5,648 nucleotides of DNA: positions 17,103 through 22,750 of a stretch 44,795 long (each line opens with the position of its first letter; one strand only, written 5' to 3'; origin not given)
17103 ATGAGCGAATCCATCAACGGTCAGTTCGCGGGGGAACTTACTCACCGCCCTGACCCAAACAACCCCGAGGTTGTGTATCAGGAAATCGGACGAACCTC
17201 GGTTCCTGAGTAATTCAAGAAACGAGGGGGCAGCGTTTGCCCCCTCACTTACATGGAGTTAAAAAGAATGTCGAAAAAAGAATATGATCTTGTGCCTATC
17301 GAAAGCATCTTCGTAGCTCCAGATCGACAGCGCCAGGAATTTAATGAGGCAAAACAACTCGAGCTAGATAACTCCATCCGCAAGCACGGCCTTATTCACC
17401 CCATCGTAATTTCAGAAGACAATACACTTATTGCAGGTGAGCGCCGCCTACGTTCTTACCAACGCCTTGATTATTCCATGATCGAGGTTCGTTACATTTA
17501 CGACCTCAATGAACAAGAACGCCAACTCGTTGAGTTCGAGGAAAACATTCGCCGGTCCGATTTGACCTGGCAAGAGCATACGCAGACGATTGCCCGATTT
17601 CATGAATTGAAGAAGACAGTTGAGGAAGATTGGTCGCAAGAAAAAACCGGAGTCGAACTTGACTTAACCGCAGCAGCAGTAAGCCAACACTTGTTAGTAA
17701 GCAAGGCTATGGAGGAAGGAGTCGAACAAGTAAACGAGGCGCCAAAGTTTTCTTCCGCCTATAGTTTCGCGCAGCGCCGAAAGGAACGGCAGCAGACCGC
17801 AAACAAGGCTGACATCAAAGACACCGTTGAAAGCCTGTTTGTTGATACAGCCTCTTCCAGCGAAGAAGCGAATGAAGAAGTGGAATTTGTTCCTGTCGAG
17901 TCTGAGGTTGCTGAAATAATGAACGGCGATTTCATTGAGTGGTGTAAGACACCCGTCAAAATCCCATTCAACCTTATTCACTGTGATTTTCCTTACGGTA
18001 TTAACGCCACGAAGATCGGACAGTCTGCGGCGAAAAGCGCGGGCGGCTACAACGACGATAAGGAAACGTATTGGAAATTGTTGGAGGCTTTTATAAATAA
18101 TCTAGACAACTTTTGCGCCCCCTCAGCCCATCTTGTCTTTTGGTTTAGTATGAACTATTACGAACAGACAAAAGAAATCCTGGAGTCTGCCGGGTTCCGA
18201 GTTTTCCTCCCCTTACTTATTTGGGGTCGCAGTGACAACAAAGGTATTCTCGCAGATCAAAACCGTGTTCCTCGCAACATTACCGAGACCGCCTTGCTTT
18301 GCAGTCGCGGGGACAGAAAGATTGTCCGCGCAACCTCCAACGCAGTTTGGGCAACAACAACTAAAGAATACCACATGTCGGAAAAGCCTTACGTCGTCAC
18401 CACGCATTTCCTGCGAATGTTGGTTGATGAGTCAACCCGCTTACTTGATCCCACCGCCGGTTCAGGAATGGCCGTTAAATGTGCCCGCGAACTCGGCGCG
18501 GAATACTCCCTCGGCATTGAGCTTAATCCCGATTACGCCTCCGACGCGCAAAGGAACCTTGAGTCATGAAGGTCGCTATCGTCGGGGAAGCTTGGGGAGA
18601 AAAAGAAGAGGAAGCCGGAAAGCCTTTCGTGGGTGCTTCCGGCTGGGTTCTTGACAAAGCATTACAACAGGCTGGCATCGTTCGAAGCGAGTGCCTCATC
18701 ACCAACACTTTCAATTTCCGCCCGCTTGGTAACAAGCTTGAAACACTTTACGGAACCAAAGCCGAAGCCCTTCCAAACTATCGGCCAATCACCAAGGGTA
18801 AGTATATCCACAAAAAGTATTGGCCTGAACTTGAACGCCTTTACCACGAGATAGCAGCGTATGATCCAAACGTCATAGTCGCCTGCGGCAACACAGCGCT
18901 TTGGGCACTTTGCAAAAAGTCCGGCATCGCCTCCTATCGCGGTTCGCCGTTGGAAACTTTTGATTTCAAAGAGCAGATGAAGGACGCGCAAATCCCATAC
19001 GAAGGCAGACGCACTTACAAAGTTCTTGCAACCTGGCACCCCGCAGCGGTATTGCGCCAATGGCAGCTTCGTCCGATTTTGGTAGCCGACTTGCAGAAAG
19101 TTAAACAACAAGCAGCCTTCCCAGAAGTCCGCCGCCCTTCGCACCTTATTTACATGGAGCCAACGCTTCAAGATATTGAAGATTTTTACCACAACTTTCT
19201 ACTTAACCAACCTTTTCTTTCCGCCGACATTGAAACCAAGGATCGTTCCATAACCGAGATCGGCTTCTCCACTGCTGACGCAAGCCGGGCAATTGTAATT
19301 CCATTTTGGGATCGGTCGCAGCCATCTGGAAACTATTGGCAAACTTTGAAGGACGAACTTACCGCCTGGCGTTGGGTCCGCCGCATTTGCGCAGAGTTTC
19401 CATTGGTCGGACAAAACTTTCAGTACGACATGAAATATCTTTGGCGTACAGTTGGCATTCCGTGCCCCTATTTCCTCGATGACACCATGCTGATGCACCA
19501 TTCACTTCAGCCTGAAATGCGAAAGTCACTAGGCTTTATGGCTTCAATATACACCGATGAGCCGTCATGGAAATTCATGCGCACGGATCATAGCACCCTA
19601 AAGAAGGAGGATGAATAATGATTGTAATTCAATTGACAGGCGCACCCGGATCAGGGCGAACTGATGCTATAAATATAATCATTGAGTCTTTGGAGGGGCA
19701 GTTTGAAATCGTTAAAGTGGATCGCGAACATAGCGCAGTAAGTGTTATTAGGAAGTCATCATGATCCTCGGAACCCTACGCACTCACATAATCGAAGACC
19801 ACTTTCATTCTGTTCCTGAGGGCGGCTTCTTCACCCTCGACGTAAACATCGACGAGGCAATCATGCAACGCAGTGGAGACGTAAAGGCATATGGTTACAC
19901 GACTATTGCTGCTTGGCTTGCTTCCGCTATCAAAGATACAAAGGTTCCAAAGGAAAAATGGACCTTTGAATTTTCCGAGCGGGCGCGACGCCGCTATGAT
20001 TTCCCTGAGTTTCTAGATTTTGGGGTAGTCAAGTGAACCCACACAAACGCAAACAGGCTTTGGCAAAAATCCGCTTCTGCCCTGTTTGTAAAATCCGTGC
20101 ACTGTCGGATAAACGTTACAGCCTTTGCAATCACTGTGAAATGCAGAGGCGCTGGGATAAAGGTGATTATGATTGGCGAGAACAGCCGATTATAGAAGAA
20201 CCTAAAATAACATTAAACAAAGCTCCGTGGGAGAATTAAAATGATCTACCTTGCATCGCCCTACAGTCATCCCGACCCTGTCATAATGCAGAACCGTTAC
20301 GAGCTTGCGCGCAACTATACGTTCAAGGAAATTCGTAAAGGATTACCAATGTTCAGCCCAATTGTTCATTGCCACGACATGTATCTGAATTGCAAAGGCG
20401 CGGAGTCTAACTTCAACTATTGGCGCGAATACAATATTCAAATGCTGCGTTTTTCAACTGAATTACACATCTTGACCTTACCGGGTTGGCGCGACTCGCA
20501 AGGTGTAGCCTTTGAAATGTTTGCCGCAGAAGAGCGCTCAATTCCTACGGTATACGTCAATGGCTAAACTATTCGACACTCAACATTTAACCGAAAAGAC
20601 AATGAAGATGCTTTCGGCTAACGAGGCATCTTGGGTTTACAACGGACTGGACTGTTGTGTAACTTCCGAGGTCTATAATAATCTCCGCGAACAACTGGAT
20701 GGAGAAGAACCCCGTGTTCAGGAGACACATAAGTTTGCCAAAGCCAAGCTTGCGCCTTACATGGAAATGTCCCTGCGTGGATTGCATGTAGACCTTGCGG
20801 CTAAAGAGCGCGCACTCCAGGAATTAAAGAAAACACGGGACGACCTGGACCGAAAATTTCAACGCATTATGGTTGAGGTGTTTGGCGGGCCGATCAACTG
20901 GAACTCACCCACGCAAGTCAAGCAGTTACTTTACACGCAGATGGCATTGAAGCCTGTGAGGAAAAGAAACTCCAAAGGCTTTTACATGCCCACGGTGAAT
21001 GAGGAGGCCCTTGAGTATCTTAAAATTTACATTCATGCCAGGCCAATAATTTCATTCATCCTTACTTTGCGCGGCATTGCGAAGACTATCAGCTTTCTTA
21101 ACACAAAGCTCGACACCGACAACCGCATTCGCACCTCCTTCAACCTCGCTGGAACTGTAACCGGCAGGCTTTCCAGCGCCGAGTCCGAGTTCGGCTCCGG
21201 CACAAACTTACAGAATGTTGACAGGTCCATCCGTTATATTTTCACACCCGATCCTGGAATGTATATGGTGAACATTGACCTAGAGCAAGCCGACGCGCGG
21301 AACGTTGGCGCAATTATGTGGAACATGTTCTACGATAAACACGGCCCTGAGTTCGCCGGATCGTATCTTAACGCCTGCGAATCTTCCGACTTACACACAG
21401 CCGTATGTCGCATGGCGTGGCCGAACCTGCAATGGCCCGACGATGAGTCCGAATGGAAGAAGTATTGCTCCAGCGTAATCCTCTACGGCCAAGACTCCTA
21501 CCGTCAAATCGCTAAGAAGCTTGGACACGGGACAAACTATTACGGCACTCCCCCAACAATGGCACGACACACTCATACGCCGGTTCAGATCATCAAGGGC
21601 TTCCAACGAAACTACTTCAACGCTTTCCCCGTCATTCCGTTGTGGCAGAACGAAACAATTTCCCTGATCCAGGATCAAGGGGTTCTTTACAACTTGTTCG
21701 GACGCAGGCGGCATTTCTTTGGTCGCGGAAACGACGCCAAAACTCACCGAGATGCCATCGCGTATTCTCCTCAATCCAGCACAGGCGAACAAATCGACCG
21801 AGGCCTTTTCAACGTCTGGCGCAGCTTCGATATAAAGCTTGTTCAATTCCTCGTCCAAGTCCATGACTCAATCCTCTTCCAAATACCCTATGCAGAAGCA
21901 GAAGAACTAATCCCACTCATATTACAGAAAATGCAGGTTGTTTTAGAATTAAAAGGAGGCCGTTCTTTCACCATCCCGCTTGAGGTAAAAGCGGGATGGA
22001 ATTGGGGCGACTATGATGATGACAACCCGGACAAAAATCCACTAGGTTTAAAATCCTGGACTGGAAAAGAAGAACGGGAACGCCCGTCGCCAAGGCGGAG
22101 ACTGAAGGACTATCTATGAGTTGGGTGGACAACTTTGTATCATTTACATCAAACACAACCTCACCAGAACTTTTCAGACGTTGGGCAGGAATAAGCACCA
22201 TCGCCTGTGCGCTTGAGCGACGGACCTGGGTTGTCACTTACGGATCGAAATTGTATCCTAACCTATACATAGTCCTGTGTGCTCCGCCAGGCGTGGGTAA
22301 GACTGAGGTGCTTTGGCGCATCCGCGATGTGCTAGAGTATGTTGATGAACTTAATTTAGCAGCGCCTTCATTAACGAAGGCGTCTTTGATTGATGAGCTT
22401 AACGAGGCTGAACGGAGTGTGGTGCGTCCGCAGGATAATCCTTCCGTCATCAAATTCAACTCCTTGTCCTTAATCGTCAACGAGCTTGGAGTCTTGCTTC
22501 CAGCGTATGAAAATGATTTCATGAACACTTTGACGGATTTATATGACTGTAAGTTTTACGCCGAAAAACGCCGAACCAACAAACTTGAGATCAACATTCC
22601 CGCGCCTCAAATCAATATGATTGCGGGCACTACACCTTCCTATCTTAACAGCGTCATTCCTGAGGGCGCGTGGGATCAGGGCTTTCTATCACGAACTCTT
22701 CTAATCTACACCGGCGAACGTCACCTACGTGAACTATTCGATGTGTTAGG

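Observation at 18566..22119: Family-A DNA polymerase split inside its 3'-5' exonuclease domain by a four-gene insert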

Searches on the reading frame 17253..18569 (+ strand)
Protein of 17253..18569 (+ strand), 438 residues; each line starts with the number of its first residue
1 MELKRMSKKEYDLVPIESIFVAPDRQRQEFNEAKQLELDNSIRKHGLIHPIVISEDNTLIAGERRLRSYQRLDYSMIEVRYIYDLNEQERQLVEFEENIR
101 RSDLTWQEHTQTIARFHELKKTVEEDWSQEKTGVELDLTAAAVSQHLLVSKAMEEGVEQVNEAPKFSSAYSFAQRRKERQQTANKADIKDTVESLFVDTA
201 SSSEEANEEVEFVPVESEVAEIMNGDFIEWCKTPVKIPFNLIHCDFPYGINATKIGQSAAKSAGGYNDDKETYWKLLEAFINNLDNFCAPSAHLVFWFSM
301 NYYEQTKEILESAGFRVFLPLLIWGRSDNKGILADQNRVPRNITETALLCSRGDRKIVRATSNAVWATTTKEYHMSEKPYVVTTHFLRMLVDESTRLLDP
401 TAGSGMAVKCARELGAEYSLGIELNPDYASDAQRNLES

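Call 3: search_protein_families(library=pfam, proteins=[window:17253-18569:+], max_evalue=0.01)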
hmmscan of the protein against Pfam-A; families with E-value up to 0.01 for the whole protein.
window:17253-18569:+ (438 aa): 2 families
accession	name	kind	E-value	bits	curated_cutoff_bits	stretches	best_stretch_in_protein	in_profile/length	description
PF01555.25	N6_N4_Mtase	-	9.3e-12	45.8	26.7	1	240-433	2-220/221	DNA methylase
PF02195.25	ParB_N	-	1.5e-10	41.4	26.3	1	13-98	5-93/95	ParB N-terminal domain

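Call 4: search_protein_families(library=phrogs, proteins=[window:17253-18569:+], max_evalue=0.001)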
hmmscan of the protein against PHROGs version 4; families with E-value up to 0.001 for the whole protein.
window:17253-18569:+ (438 aa): 18 families
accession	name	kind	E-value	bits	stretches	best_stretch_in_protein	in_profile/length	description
phrog_498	-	other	1.4e-18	67.8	2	6-166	30-186/633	DNA methyltransferase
phrog_3264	-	DNA, RNA and nucleotide metabolism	5.4e-18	66.7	1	6-185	44-220/337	ParB-like partition protein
phrog_12047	-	DNA, RNA and nucleotide metabolism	5.4e-18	66.6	1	23-121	11-104/301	ParB-like partition nuclease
phrog_4715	-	DNA, RNA and nucleotide metabolism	6.8e-14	52.2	1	6-193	142-348/630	ParB-like partition protein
phrog_67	-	other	4.1e-11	43.7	1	205-437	104-344/743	DNA methyltransferase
phrog_620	-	DNA, RNA and nucleotide metabolism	8.1e-10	40.1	1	7-92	5-89/217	ParB-like partition protein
phrog_21315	-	unknown function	1.1e-09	38.8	1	29-155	26-146/415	-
phrog_3951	-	unknown function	1.4e-09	38.9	1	3-109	10-120/301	-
phrog_940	-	DNA, RNA and nucleotide metabolism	9.2e-09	36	1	14-140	9-128/388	nuclease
phrog_8071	-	DNA, RNA and nucleotide metabolism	6e-08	33.3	1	12-166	8-140/389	ParB-like partition protein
phrog_8947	-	unknown function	9.1e-06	26.4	1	35-112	39-116/219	-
phrog_15396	-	DNA, RNA and nucleotide metabolism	2e-05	25.5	1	37-107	29-99/258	ParB-like partition nuclease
phrog_18056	-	DNA, RNA and nucleotide metabolism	6.9e-05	22.9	1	37-107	27-88/387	ParB-like partition nuclease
phrog_723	-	DNA, RNA and nucleotide metabolism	0.00014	22.8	1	37-89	35-93/223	ParB-like partition protein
phrog_5475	-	unknown function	0.00014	21.8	1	30-98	20-85/458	-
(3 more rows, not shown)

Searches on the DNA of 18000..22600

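Call 12: search_rna_families(source=window, start=18000, end=22600, threshold=evalue, max_evalue=1)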
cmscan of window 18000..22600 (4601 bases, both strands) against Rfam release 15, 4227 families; matches with E-value up to 1: 1.
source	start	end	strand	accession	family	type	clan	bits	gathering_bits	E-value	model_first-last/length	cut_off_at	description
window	18300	18380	+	RF02788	snoTBR6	Gene; snRNA; snoRNA; CD-box;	-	23.4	37.6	0.93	1-83/83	no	Small nucleolar RNA TBR6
